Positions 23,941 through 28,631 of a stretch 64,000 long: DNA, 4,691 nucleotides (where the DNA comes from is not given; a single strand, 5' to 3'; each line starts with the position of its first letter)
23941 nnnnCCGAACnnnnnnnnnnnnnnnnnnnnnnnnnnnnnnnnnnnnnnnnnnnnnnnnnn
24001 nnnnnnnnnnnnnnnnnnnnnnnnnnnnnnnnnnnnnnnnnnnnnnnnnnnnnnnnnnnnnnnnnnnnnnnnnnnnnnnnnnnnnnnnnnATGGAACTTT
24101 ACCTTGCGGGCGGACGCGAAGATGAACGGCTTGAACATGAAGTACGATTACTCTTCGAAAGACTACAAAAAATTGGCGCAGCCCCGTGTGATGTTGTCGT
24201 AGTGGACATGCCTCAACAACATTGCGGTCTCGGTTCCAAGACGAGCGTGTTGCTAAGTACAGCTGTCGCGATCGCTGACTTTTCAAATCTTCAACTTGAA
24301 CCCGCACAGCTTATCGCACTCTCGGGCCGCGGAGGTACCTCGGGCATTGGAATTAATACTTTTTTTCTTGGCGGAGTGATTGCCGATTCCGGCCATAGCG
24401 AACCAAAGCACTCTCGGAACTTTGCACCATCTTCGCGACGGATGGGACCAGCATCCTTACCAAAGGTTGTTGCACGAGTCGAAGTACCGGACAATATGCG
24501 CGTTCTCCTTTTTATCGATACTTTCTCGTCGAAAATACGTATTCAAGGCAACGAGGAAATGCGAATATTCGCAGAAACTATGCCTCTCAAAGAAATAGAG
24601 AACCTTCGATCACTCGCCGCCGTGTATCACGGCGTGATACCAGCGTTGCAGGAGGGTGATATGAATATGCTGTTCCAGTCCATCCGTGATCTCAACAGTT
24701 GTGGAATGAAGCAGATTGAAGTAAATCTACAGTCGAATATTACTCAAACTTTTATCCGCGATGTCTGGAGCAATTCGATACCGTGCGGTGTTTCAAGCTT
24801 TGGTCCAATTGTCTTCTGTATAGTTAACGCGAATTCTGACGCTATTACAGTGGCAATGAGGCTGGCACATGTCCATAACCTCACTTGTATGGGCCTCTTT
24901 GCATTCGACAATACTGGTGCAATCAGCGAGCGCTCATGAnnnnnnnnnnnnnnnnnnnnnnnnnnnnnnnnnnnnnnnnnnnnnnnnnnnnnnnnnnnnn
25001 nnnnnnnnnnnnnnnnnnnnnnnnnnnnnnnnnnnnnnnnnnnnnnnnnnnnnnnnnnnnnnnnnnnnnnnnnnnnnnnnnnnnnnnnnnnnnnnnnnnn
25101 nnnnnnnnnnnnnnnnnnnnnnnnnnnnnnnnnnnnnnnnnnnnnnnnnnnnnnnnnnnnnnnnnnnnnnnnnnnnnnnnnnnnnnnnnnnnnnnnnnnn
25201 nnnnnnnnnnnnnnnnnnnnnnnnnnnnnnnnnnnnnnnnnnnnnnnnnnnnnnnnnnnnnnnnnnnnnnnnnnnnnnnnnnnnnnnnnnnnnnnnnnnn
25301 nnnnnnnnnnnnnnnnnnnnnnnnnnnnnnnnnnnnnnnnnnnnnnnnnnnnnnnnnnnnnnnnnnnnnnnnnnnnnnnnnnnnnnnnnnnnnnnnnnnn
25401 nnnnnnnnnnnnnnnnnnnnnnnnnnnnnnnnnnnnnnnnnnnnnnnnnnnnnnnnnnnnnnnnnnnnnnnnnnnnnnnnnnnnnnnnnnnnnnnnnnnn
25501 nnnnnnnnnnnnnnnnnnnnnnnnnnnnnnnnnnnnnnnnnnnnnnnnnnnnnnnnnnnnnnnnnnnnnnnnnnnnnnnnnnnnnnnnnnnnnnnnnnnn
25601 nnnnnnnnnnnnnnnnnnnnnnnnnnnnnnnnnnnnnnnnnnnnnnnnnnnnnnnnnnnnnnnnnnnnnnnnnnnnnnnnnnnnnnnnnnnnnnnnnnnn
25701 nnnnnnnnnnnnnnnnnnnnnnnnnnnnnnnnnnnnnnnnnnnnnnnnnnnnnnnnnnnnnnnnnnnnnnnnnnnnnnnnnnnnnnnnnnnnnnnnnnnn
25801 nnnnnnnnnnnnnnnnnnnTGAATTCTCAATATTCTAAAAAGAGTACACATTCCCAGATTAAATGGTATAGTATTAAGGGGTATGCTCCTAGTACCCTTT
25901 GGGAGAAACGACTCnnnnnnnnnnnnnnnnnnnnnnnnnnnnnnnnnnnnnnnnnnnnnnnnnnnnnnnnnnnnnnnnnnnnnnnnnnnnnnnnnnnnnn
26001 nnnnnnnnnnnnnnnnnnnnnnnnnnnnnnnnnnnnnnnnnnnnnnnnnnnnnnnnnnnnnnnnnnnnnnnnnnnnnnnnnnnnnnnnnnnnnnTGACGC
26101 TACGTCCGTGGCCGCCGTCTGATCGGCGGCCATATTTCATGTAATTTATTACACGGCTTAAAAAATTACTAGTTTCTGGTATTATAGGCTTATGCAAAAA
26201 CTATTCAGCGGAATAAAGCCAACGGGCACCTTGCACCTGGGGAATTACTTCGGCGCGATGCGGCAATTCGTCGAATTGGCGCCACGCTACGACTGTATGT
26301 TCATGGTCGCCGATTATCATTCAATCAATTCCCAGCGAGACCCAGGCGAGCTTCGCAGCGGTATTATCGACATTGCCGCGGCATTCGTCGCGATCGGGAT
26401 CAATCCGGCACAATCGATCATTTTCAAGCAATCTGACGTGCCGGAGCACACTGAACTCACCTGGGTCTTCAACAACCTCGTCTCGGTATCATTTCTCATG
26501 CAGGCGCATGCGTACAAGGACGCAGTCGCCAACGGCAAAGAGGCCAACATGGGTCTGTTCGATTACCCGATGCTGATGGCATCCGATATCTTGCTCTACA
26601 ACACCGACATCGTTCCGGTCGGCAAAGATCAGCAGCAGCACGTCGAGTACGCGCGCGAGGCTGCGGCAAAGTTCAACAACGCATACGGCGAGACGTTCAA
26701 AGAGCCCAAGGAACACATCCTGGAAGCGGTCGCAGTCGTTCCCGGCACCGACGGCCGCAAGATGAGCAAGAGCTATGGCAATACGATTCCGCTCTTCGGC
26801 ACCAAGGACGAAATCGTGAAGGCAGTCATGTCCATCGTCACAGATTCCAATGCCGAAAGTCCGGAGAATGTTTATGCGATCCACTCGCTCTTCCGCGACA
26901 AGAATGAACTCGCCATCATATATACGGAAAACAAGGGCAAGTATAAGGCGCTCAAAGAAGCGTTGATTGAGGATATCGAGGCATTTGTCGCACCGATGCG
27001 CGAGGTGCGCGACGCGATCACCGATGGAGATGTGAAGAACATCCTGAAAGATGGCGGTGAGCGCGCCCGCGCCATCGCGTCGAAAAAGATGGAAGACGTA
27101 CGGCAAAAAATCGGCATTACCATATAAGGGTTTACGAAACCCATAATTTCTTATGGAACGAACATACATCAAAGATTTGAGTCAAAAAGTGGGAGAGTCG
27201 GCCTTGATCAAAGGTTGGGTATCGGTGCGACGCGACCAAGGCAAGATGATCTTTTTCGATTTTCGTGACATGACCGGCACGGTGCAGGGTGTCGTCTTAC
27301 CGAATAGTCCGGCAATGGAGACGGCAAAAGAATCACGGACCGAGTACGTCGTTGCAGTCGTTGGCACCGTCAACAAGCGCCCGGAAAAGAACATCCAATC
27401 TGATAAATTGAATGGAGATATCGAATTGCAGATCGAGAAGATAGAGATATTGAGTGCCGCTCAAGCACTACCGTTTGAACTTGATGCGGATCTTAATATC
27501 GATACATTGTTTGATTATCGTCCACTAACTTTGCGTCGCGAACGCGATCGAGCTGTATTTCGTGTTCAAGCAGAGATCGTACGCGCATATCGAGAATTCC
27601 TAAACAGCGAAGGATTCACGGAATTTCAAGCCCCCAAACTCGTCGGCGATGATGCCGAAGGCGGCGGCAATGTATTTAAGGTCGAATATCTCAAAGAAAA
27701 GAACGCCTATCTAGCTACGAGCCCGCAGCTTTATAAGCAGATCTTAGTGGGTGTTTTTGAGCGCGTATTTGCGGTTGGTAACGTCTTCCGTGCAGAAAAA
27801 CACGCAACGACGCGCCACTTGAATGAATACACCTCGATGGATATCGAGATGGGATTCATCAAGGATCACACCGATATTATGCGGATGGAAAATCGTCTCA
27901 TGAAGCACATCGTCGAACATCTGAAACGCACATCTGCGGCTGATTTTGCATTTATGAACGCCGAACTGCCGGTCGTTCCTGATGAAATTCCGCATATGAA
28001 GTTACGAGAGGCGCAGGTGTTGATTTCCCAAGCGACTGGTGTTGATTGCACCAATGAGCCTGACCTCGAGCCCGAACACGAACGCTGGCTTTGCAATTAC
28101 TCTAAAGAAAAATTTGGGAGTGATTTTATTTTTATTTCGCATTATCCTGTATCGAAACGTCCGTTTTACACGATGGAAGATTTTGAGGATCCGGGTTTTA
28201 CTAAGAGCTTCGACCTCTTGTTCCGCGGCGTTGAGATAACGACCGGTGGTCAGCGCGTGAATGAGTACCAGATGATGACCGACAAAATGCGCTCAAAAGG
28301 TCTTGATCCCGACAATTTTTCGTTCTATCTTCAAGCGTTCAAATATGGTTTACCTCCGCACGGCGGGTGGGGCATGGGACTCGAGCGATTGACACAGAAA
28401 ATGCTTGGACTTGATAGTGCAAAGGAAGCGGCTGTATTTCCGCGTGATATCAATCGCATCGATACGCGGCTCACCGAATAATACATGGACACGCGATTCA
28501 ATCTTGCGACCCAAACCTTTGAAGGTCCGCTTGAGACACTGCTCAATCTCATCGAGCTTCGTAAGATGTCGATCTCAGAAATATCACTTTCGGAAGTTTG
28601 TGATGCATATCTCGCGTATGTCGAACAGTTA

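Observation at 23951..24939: Frameshift splitting the GHMP-kinase/beta-RFAP-synthase-like gene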

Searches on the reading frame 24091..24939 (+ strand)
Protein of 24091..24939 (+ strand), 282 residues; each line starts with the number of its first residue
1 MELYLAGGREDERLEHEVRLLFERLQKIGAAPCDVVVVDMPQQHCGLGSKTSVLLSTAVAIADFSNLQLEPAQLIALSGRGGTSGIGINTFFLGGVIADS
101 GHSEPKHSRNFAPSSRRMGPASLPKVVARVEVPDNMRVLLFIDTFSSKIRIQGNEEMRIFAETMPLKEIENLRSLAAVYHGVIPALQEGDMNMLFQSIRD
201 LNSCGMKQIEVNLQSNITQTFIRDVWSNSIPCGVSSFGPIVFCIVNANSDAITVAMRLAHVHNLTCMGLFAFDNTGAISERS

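Call 6: search_protein_families(library=pfam, proteins=[window:24091-24936:+], max_evalue=0.01)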
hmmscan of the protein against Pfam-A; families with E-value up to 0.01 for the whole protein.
window:24091-24936:+ (282 aa): 1 family
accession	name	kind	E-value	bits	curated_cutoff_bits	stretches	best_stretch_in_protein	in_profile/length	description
PF00288.32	GHMP_kinases_N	-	5.5e-05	23.7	22.3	1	26-86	12-77/87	GHMP kinases N terminal domain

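Call 7: search_protein_families(library=ncbifam, proteins=[window:24091-24936:+], max_evalue=0.01)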
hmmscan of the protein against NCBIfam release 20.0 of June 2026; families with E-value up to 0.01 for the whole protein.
window:24091-24936:+ (282 aa): 3 families
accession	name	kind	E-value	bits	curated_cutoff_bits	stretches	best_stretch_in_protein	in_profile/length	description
NF040726.1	BetaRFA-P_synth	equivalog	1.5e-44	152.4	328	1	13-256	66-302/327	beta-ribofuranosylaminobenzene 5'-phosphate synthase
TIGR00144.1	beta_RFAP_syn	subfamily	3.5e-41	141.5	113.5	1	23-256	73-298/325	beta-ribofuranosylaminobenzene 5'-phosphate synthase family protein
NF002288.1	PRK01212.1-4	equivalog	0.0004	19.5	194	0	124-261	154-281/303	homoserine kinase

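Call 9: find_encoding_contigs(protein=window:24091-24939:+, flank=10000)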
Protein window:24091-24939:+ (282 aa): 1 contig read that carries it; 1 place shown.
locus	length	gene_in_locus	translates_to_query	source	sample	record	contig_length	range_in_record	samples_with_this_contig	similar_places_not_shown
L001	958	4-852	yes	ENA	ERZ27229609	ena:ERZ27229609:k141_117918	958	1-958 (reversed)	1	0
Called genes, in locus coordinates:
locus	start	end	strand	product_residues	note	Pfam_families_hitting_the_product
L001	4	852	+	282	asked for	-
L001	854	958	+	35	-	?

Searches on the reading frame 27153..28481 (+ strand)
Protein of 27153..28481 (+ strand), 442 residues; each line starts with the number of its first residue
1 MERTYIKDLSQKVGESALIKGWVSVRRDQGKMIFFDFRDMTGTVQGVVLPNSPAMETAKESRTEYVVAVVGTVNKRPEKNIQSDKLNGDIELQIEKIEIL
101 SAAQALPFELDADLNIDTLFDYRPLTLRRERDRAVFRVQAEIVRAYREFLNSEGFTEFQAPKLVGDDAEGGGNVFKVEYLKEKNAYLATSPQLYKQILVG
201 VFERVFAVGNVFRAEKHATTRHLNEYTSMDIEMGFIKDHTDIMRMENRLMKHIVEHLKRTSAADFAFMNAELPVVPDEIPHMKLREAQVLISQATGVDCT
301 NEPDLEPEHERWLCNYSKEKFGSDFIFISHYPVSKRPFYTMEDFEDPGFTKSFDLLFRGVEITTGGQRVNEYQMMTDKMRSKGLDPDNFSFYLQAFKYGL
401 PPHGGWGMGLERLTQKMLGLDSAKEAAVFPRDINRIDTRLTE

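Call 6: search_protein_families(library=pfam, proteins=[window:27153-28478:+], max_evalue=0.01)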
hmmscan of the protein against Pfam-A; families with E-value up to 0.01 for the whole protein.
window:27153-28478:+ (442 aa): 2 families
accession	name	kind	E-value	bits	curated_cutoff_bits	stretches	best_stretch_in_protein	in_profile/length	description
PF00152.25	tRNA-synt_2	-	3.4e-82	276.4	25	1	117-432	3-307/308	tRNA synthetases class II (D, K and N)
PF01336.31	tRNA_anti-codon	-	1.2e-16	60.8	27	1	19-100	3-75/75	OB-fold nucleic acid binding domain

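Call 26: find_encoding_contigs(protein=window:27153-28481:+, flank=2000, max_places=4)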
Protein window:27153-28481:+ (442 aa): 1 contig read that carries it; 1 place shown.
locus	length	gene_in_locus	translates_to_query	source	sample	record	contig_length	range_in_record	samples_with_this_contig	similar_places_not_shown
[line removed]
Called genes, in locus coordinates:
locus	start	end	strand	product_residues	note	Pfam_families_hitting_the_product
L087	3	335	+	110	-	?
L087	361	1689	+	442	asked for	PF01336:tRNA_anti-codon, PF00152:tRNA-synt_2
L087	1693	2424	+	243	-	PF02616:SMC_ScpA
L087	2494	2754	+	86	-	-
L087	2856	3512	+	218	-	PF04079:SMC_ScpB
